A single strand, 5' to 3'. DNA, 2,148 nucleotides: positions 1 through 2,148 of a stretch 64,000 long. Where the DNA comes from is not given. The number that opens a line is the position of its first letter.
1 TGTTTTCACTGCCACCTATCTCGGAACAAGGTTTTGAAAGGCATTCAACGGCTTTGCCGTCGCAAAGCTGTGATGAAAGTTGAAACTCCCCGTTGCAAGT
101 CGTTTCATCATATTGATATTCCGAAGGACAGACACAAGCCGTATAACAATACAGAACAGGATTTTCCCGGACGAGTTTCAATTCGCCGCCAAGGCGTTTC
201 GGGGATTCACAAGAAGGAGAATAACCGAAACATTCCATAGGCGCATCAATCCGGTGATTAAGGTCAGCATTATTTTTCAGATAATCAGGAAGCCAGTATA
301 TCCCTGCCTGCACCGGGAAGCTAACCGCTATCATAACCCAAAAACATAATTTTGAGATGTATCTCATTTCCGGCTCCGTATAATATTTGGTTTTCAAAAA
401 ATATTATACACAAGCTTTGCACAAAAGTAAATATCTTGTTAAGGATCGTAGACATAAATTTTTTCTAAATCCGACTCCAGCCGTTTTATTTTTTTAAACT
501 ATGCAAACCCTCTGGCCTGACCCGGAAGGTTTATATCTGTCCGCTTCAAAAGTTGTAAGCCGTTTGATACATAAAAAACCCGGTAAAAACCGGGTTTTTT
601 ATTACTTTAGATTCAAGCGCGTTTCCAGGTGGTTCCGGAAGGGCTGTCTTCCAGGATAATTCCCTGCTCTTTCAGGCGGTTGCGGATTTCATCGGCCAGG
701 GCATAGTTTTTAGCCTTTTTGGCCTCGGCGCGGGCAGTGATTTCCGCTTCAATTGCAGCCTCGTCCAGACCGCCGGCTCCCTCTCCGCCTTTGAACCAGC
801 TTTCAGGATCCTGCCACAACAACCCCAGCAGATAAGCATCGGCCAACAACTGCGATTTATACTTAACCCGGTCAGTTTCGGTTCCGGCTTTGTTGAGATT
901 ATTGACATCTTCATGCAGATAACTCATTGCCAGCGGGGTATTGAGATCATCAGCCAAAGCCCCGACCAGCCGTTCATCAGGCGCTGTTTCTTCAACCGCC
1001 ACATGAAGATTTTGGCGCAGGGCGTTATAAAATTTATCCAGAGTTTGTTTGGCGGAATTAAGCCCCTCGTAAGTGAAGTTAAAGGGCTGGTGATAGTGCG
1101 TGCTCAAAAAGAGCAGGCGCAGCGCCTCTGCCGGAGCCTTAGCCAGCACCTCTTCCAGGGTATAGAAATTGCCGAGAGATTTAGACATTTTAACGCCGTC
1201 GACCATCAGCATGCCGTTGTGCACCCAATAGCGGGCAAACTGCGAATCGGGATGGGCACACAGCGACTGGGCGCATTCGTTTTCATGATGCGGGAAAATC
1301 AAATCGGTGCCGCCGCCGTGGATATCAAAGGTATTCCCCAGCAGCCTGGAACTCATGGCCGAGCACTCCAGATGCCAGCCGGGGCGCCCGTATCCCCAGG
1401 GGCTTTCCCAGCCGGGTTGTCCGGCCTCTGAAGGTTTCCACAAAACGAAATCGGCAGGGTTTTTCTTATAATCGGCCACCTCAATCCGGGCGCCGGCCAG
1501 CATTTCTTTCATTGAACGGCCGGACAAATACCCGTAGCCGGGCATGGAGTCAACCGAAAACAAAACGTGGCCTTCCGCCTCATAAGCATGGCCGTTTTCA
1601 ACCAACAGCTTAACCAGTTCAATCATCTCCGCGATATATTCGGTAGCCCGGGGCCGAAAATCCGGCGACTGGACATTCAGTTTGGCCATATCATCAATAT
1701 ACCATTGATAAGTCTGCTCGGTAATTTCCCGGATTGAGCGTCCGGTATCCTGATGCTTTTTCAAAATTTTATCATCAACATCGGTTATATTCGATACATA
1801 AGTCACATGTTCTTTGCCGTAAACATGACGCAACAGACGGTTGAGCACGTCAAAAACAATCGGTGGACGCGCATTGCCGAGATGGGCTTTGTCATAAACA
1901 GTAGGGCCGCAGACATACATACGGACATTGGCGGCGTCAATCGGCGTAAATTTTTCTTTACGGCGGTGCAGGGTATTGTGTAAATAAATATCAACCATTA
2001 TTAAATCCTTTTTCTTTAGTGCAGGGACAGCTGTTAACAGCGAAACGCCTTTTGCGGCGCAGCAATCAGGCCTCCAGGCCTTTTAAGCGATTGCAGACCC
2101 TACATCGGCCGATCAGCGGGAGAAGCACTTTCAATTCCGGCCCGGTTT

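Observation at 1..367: Fourth, unannotated paralog of the cysteine-rich family on the opposite strand at the window edge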

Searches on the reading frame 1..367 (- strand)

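Call 5: search_protein_families(library=pfam, proteins=[window:1-367:-], max_evalue=0.1)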
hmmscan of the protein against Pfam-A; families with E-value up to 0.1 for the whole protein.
window:1-367:- (122 aa): 0 families

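Call 16: find_related_loci(query=A1, collection=genome_contigs, flank=6000)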
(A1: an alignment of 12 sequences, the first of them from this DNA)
Query A1 (122 aa) in genome_contigs; peptide patterns used: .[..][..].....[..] (x = any residue, [..] = any of these).
24 stretches matched a pattern; 14 encode a relative of the query (tblastn E <= 1e-3); 14 distinct loci.
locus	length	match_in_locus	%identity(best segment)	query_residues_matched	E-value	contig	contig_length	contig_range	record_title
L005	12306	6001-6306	36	13-112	1e-15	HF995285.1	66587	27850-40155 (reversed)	Proteobacteria bacterium CAG:495 genomic scaffold, scf58, whole genome shotgun sequence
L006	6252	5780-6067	34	12-103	1e-12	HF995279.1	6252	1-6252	Proteobacteria bacterium CAG:495 genomic scaffold, scf56, whole genome shotgun sequence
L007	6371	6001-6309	33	21-110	1e-11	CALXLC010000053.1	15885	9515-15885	MAG: uncultured Alphaproteobacteria bacterium isolate E27__bin196 genome assembly, contig: E27__k127_6858749, whole geno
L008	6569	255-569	34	21-110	3e-9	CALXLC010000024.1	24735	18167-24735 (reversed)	MAG: uncultured Alphaproteobacteria bacterium isolate E27__bin196 genome assembly, contig: E27__k127_1961806, whole geno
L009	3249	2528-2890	28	21-121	2e-9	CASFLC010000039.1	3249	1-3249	uncultured proteobacterium isolate SI.A99.metabat-bins.196 genome assembly, contig: SI.A99.metabat-bins.196.fa_k141_1338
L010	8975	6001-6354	31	16-112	3e-9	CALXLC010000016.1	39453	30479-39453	MAG: uncultured Alphaproteobacteria bacterium isolate E27__bin196 genome assembly, contig: E27__k127_4425523, whole geno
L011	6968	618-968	30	14-110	4e-9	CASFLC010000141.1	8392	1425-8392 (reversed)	uncultured proteobacterium isolate SI.A99.metabat-bins.196 genome assembly, contig: SI.A99.metabat-bins.196.fa_k141_4675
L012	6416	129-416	33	21-109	1e-8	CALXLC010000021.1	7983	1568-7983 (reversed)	MAG: uncultured Alphaproteobacteria bacterium isolate E27__bin196 genome assembly, contig: E27__k127_6950639, whole geno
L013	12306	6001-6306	32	11-104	3e-8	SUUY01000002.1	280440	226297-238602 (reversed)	MAG: Alphaproteobacteria bacterium isolate SIG58 NODE_369_length_280440_cov_10.875186, whole genome shotgun sequence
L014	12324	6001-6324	30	9-108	2e-7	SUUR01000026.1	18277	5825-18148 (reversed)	MAG: Alphaproteobacteria bacterium isolate SIG51 NODE_55602_length_18277_cov_3.926446, whole genome shotgun sequence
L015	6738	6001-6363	28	21-121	3e-6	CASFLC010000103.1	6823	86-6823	uncultured proteobacterium isolate SI.A99.metabat-bins.196 genome assembly, contig: SI.A99.metabat-bins.196.fa_k141_3121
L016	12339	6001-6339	30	1-109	6e-6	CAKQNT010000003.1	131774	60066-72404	MAG: uncultured Alphaproteobacteria bacterium isolate REFINED_METABAT215_TOP10_CONTIGS_1500_ASSEMBLY_K77_MERGED__Hadza_M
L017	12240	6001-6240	37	16-84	7e-5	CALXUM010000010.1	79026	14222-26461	MAG: uncultured Alphaproteobacteria bacterium isolate BRZ_CT__bin98 genome assembly, contig: BRZ_CT__NODE_560_length_790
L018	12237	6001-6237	25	9-82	8e-5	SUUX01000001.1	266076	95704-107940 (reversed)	MAG: Alphaproteobacteria bacterium isolate SIG57 NODE_448_length_266076_cov_6.740977, whole genome shotgun sequence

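Call 47: search_protein_families(library=pfam, alignment_id=A5, max_evalue=0.00001)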
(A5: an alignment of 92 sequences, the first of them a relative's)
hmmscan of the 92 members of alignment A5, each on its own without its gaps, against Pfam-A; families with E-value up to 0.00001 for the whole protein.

A. member 1, L005:73-819:- (248 aa): 1 family
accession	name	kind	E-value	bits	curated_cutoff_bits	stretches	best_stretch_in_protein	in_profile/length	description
PF12697.13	Abhydrolase_6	-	2.5e-06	28.8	26.3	0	117-167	51-95/217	Alpha/beta hydrolase family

B. families by the number of members that match (of 92 scanned): 149 families (the first 25 are shown)
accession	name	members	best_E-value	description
PF13304.12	AAA_21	3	3.3e-14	AAA domain, putative AbiEii toxin, Type IV TA system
PF07603.17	Lcl_C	3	7.1e-09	Lcl C-terminal domain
PF00749.27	tRNA-synt_1c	2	2.9e-94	tRNA synthetases class I (E and Q), catalytic domain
PF00006.31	ATP-synt_ab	2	6.9e-81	ATP synthase alpha/beta family, nucleotide-binding domain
PF19269.4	Anticodon_2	2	2.2e-38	Anticodon binding domain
PF00005.33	ABC_tran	2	8.9e-33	ABC transporter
PF01145.31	Band_7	2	9.2e-32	SPFH domain / Band 7 family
PF00072.30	Response_reg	2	2.2e-29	Response regulator receiver domain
PF02518.31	HATPase_c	2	3e-24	Histidine kinase-, DNA gyrase B-, and HSP90-like ATPase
PF00486.34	Trans_reg_C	2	4.2e-20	Transcriptional regulatory protein, C terminal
PF02874.29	ATP-synt_ab_N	2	1.4e-19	ATP synthase alpha/beta family, beta-barrel domain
PF00549.24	Ligase_CoA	2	4e-19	CoA-ligase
PF00512.31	HisKA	2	1.4e-13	His Kinase A (phospho-acceptor) domain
PF05175.20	MTS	2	2.3e-11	Methyltransferase small domain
PF13847.12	Methyltransf_31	2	3.5e-10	Methyltransferase domain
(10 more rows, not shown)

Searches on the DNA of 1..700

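Call 73: search_rna_families(source=window, start=1, end=700, threshold=evalue, max_evalue=1)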
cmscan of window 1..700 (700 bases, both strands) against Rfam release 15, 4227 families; matches with E-value up to 1: 8.
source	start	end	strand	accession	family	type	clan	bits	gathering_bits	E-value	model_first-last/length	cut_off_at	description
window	522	605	+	RF02449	ncr1015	Gene; sRNA;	-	26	60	0.22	1-121/121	no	Bacillus sRNA ncr1015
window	551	606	+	RF02064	STnc370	Gene; sRNA;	-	25.8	54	0.45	1-71/71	no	Enterobacterial sRNA STnc370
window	548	623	-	RF01770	rimP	Cis-reg; leader;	-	24.7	47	0.11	1-102/102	no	Gammaprotebacteria rimP leader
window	572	603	-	RF02621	BSnc120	Gene; sRNA;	-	24.1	114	0.0051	39-70/88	no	Brucella sRNA 120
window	549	602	+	RF02891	AgrB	Gene; antisense;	-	22.5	40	0.26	1-84/84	no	ArsR-gov region gene B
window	512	603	+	RF00513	Trp_leader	Cis-reg; leader;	-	21.2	41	0.11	1-100/100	no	Tryptophan operon leader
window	441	608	-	RF02842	RefA1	Gene; sRNA;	-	17.6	94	0.26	1-222/222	no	Enterococcus sRNA A1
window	623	699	-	RF01281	snoR35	Gene; snRNA; snoRNA; CD-box;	CL00053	16.2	40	0.9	1-81/81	no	Small nucleolar RNA snoR35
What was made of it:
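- Tried and rejected: Rfam on window 1-700 found only sub-threshold hits on the cysS terminator (call 73).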

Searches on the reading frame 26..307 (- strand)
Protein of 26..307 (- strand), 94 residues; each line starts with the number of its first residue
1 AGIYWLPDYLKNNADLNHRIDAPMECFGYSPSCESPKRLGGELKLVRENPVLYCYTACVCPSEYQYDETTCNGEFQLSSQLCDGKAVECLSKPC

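Call 30: search_protein_representatives(alignment_id=A2)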
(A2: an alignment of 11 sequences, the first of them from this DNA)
Query: 11 sequences, 99 profile positions. Proteins with E-value up to 0.001 (for the whole library): 159; up to 1e-10: 53; up to 1e-30: 7. The best 150 are listed.
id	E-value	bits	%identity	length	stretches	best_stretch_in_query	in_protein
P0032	5.4e-36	139.7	-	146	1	1-99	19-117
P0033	1.0e-34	135.6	-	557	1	1-99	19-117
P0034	1.1e-34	135.5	-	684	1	1-99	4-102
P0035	1.1e-34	135.5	-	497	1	1-99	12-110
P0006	1.9e-33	131.5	-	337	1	1-99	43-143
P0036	4.7e-33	130.3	-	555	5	1-94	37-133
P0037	2.7e-32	127.8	-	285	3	1-94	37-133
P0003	4.4e-28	114.3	-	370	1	1-99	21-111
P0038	5.0e-25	104.5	-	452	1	1-99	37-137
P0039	2.0e-24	102.6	-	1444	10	29-94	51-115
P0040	8.7e-24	100.5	-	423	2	1-94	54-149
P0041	5.4e-23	98.0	-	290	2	1-94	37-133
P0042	1.2e-22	96.8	-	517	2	1-94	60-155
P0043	5.8e-22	94.7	-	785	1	1-99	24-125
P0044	1.0e-21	93.9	-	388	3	1-94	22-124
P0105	1.6e-08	51.6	-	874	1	1-96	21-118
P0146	3.7e-06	44.0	-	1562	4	64-95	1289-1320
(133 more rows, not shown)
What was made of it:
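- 26..232 (-): Cys-rich core of the N-module (C46 to C114, 9 cysteines), including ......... and CDGK..C. A profile of this module finds 159 proteins at E<=1e-3 (call 30).
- The family has 159 clusters (call 30).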

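Call 36: search_protein_families(library=pfam, alignment_id=A4, max_evalue=0.001)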
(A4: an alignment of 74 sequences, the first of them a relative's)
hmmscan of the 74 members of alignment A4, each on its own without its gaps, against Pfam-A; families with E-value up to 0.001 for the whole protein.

A. member 1, P0033 (557 aa): 0 families

B. families by the number of members that match (of 74 scanned): 7 families
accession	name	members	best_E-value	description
PF07603.17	Lcl_C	4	2.3e-16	Lcl C-terminal domain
PF03382.20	DUF285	4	4.5e-11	Mycoplasma protein of unknown function, DUF285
PF18911.6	PKD_4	3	2.4e-05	PKD domain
PF07699.19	Ephrin_rec_like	1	1.3e-25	Tyrosine-protein kinase ephrin type A/B receptor-like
PF23091.2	TNFR_ELAPOR1_6th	1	1.6e-05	ELAPOR1-like, TNF receptor-like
PF12662.13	cEGF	1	0.00011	Complement Clr-like EGF-like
PF00801.26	PKD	1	0.00029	PKD domain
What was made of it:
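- On Type V secretion (autotransporters / two-partner TpsA): No such Pfam domain in the window paralogs or in 74 relatives (calls 5, 36).
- On Lcl_C (DUF1566) surface proteins: The domain is present in 4 of 74 relatives (call 36).
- Closest known: Legionella Lcl and other Lcl_C. Same: In the Pfam census of 74 relatives, Lcl_C, DUF285 and PKD domains follow the same N-module in 4, 4 and 3 of them (call 36).
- Closest known: Eukaryotic-type Cys-rich ectodomain modules. Same: Single relatives hit Ephrin_rec_like, TNFR_ELAPOR1 and cEGF (call 36).
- Surface or extracellular role: relatives carry Lcl_C, DUF285, PKD, Ephrin_rec_like, TNFR-like or cEGF domains behind the same N-module (call 36). Relatives fuse the same N-module to typical extracellular domains such as Lcl_C, PKD, DUF285 and EGF/TNFR-like (call 36). 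No toxin or enzymatic Pfam domain was found in 74 relatives (call 36).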

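Call 50: find_homologous_proteins(query=A2, max_evalue=0.001)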
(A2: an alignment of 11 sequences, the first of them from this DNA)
Query A2 (11 sequences) (94 aa, profile of the alignment): 16 proteins with E <= 0.001 among 270 candidates.
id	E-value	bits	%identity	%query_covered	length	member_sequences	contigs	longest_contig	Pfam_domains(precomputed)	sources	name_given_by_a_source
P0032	1.7e-35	140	43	100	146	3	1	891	-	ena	-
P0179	8.8e-23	99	30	98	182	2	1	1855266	-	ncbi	ncbi:MAG: hypothetical protein ACLSFR_07250 [Alphaproteobacteria bacterium]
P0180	1.6e-22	98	31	98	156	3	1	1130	-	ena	-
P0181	3.1e-22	97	29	98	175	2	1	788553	-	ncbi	ncbi:MAG: hypothetical protein ACLU99_12900 [Alphaproteobacteria bacterium]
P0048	1.7e-19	88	36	88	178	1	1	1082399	-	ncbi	ncbi:MAG: hypothetical protein ACLU99_04565 [Alphaproteobacteria bacterium]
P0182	2.1e-19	88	38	79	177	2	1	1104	-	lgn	-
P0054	3.8e-17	81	37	85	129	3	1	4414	-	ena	-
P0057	1.6e-16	79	84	20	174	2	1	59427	-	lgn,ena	-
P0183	1.9e-15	75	28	83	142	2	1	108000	-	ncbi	-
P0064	2.1e-13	69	39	66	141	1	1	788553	-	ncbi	ncbi:MAG: hypothetical protein ACLU99_12415 [Alphaproteobacteria bacterium]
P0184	1.5e-12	66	33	79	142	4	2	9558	-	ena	-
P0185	2.2e-12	66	27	79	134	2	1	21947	-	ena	-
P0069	1.0e-11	63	37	69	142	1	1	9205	-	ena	-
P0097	8.5e-9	54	38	64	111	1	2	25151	-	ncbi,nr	ncbi:MAG: hypothetical protein KHX61_06360, partial [Proteobacteria bacterium]|nr:hypothetical prote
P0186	2.6e-8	53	29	88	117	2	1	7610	-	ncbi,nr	ncbi:MAG: hypothetical protein IJV97_03535, partial [Alphaproteobacteria bacterium]|nr:hypothetical 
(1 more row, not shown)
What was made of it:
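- Tried and rejected: It did give NCBI names: "MAG: hypothetical protein [Alphaproteobacteria bacterium]" (call 50).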

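Call 63: find_related_loci(query=A2, collection=viral_contigs, flank=5000)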
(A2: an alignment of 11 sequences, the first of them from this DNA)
Query A2 (94 aa) in viral_contigs; peptide patterns used: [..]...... (x = any residue, [..] = any of these).
18 stretches matched a pattern, but none encodes a relative of the query by tblastn (E <= 1e-3).
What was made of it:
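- No relative was found in 2.9 million viral contigs (call 63).
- Tried and rejected: The viral-contig scan found no relative (call 63).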

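Call 71: find_encoding_contigs(protein=P0105, flank=8000, max_places=2)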
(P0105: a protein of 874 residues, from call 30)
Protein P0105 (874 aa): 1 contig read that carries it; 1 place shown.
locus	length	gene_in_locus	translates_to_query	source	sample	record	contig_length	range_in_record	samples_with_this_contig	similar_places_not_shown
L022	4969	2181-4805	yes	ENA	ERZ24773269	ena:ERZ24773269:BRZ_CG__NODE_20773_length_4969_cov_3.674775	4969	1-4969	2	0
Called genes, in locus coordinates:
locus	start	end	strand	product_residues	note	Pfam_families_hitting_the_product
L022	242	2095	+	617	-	PF08439:Peptidase_M3_N, PF01432:Peptidase_M3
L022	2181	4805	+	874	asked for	-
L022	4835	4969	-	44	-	?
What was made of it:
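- Tried and rejected: A look-up of a distant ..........-type member to learn its taxon returned a contig too short to tell (call 71).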

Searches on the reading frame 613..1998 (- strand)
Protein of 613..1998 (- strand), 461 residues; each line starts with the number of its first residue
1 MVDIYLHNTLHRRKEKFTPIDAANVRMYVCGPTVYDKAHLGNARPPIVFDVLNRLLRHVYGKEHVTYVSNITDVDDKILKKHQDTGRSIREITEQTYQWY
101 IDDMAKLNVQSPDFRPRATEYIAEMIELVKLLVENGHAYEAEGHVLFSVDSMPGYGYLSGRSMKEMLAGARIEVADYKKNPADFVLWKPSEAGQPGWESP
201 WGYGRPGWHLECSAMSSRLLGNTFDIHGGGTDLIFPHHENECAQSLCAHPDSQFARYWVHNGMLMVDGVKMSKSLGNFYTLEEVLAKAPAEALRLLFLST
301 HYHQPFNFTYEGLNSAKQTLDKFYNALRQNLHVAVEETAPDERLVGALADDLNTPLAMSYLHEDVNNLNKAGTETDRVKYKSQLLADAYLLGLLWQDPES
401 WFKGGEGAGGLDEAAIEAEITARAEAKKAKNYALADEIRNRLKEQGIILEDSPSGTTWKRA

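Call 6: find_encoding_contigs(protein=window:613-1998:-, flank=10000, max_places=6)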
Protein window:613-1998:- (461 aa): 6 contigs read that carry it; 4 places shown.
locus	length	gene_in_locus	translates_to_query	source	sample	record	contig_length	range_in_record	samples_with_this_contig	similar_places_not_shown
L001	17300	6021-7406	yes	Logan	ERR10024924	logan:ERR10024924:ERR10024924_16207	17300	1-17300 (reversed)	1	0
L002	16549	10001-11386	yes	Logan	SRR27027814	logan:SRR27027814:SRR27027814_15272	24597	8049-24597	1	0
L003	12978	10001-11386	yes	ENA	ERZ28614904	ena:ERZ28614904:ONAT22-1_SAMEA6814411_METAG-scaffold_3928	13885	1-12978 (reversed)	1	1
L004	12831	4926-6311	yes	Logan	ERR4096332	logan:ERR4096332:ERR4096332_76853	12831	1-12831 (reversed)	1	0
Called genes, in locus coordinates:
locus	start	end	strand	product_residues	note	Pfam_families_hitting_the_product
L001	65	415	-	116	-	-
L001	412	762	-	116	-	-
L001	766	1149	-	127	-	-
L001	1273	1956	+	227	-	PF02230:Abhydrolase_2, PF00561:Abhydrolase_1 (faint), PF03959:FSH1, PF12146:Hydrolase_4 (faint), PF00756:Esterase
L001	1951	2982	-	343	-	PF00497:SBP_bac_3 (weak)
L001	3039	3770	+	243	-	PF05494:MlaC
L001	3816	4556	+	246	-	-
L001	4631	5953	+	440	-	PF00749:tRNA-synt_1c, PF19269:Anticodon_2 (weak)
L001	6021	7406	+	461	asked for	PF01406:tRNA-synt_1e, PF09334:tRNA-synt_1g (faint), PF00133:tRNA-synt_1 (weak), PF09190:DALR_2 (weak)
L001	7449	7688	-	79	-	-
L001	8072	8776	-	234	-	-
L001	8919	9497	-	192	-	PF02622:DUF179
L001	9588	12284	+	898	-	PF28432:DUF8393 (weak), PF13899:Thioredoxin_7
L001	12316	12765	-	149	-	PF00075:RNase_H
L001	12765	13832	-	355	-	PF04326:SLFN_AlbA_2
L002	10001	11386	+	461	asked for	PF01406:tRNA-synt_1e, PF09334:tRNA-synt_1g (faint), PF00133:tRNA-synt_1 (weak), PF09190:DALR_2 (weak)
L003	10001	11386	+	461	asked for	PF01406:tRNA-synt_1e, PF09334:tRNA-synt_1g (faint), PF00133:tRNA-synt_1 (weak), PF09190:DALR_2 (weak)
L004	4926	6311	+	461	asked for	PF01406:tRNA-synt_1e, PF09334:tRNA-synt_1g (faint), PF00133:tRNA-synt_1 (weak), PF09190:DALR_2 (weak)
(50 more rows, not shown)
